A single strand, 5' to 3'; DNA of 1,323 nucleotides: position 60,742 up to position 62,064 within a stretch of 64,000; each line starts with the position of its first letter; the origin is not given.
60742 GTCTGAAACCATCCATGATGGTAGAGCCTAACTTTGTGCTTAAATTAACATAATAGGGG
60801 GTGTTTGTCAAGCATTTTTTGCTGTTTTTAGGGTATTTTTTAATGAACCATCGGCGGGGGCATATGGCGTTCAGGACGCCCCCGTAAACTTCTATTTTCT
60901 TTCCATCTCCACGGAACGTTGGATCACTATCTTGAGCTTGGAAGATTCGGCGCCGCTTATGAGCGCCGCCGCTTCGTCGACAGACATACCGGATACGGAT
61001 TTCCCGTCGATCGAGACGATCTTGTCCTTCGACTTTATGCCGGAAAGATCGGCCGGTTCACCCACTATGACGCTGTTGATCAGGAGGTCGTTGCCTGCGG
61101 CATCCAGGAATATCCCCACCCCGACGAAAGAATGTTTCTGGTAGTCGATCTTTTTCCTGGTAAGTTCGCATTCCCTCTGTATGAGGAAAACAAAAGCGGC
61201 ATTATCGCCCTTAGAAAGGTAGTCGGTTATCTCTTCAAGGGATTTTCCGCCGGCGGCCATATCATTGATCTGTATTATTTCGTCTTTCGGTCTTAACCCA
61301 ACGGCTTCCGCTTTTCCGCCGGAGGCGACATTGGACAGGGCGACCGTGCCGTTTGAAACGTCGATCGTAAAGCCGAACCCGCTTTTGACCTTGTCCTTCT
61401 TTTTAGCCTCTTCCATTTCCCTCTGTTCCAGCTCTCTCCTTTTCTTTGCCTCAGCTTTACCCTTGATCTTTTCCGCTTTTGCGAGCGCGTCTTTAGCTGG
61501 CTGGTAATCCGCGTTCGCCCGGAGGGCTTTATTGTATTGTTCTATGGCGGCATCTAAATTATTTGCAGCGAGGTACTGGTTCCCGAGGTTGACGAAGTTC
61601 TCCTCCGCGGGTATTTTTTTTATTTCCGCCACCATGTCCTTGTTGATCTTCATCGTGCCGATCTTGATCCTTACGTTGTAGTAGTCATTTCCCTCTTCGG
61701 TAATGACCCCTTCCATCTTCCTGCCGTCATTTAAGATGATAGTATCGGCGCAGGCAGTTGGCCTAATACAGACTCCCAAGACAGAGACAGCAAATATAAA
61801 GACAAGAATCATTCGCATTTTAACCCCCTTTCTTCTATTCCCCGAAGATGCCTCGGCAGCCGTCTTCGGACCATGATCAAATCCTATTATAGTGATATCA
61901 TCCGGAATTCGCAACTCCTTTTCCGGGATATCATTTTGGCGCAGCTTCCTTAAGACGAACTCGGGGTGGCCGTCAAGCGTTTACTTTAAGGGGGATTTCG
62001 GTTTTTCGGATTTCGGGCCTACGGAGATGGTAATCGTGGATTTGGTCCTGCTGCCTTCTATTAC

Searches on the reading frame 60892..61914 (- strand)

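Call 23: search_protein_families(library=pfam, proteins=[window:60892-61914:-], max_evalue=0.00001)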
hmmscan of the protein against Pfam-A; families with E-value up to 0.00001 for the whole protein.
window:60892-61914:- (340 aa): 3 families
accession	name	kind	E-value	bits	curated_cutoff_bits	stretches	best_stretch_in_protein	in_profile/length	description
PF00595.29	PDZ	-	9e-18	64.9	23.2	1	260-332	8-81/81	PDZ domain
PF17820.7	PDZ_6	-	2.1e-17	63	27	1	279-333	2-54/54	PDZ domain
PF13180.12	PDZ_2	-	8e-10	39.3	27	0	267-334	4-70/80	PDZ domain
